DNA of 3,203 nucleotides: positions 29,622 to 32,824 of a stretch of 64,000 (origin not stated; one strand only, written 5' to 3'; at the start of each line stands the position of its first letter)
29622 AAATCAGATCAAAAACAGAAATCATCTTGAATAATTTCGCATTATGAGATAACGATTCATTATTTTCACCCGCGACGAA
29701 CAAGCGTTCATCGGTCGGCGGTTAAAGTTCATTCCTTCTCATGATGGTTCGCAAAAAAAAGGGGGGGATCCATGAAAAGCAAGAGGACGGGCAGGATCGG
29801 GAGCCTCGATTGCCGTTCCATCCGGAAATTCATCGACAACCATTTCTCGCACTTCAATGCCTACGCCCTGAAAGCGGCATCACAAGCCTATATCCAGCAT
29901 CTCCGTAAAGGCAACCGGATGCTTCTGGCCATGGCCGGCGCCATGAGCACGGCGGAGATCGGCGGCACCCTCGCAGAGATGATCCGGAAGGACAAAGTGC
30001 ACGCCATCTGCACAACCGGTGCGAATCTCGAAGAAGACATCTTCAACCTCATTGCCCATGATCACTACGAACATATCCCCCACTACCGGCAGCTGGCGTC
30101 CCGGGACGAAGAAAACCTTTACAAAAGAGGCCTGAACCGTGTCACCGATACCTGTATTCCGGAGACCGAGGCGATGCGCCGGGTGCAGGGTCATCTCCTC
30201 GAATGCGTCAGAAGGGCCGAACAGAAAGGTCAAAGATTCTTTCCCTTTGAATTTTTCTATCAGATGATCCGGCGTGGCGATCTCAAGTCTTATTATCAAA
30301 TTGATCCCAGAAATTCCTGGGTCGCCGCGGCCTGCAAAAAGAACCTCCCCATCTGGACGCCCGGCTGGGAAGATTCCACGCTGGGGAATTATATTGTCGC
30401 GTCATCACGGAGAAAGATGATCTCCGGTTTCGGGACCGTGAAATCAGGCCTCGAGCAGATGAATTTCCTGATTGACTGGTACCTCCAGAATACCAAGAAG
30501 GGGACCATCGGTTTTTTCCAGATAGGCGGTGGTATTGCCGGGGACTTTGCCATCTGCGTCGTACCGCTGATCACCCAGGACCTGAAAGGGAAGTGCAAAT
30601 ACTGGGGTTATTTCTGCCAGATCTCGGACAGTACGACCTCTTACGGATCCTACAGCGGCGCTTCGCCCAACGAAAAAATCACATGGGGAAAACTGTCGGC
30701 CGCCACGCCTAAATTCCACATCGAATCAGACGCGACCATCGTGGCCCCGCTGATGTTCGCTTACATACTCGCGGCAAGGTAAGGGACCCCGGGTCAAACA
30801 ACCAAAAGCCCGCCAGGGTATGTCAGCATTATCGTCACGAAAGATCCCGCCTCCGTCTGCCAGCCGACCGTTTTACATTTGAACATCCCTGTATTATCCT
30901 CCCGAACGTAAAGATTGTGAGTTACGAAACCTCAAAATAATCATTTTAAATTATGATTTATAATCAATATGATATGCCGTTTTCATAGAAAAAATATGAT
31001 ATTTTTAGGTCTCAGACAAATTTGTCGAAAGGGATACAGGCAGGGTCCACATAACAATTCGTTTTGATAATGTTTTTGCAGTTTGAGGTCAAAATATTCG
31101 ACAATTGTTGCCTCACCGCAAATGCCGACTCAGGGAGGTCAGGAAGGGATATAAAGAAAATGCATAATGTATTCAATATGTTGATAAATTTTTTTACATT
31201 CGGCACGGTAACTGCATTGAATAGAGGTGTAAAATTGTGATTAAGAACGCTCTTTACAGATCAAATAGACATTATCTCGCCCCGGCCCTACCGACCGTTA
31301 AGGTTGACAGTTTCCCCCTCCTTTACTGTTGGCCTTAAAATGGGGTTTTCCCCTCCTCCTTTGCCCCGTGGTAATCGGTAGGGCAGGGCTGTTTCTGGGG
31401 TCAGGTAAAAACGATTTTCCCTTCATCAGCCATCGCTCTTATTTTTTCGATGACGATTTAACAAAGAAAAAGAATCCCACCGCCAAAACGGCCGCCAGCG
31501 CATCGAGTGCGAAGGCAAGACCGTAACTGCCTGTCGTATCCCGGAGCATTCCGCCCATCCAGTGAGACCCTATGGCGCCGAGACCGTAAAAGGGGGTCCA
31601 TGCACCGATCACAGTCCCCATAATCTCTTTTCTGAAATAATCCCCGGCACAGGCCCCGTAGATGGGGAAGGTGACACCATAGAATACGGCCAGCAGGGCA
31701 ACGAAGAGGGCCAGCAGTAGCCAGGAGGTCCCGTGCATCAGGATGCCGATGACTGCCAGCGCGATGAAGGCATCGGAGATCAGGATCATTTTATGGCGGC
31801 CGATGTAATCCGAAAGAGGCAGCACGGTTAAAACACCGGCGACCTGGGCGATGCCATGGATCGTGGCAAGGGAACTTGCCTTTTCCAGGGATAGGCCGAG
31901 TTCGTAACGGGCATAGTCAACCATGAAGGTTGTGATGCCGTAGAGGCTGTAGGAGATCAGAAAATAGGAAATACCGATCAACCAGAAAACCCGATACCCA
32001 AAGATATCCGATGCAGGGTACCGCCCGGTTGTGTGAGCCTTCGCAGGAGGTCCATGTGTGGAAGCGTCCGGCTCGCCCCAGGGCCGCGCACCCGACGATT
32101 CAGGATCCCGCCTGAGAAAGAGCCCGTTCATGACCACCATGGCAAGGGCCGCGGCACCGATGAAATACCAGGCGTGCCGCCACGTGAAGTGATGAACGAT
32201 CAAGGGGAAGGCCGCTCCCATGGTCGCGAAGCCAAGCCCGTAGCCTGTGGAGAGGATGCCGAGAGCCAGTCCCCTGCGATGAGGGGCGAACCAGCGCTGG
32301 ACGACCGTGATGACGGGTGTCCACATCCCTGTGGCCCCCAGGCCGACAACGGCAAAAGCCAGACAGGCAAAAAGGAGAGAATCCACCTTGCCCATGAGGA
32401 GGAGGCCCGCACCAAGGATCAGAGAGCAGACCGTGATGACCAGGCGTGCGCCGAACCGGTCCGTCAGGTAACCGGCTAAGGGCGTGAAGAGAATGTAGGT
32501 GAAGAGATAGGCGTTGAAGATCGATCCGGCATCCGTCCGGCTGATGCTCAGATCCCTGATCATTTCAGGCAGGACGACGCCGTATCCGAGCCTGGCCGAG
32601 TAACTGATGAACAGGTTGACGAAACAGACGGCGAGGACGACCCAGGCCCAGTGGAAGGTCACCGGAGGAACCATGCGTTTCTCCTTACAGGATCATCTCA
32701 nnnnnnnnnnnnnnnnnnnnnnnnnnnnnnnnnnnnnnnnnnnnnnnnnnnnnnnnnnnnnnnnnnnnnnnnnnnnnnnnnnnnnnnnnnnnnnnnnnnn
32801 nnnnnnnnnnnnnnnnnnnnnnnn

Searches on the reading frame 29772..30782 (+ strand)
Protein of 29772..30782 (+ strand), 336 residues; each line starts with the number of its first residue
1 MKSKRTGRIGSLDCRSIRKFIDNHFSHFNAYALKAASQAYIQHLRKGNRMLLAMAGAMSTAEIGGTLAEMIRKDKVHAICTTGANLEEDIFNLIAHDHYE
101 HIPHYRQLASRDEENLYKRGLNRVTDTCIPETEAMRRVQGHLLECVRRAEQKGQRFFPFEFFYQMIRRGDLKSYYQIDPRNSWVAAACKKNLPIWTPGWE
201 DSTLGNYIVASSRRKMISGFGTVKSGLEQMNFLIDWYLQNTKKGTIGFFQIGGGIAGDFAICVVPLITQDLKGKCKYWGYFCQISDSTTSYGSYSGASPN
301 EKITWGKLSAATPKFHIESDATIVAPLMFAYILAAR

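Call 47: search_protein_families(library=pfam, proteins=[window:29772-30782:+], max_evalue=0.00001)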
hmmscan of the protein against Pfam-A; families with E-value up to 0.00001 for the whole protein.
window:29772-30782:+ (336 aa): 1 family
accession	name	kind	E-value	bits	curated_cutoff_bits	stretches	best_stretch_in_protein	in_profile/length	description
PF01916.23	DS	-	2.1e-43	149.1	27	1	27-331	10-287/288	Deoxyhypusine synthase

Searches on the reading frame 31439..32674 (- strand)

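Call 47: search_protein_families(library=pfam, proteins=[window:31439-32674:-], max_evalue=0.00001)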
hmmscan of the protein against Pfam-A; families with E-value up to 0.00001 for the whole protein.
window:31439-32674:- (411 aa): 2 families
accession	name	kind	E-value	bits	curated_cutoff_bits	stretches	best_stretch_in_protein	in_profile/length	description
PF07690.21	MFS_1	-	1.8e-53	182.1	33.4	2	18-262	2-235/347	Major Facilitator Superfamily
PF06779.20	MFS_4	-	2.3e-16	60.6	26.3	1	27-399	8-360/364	Uncharacterised MFS-type transporter YbfB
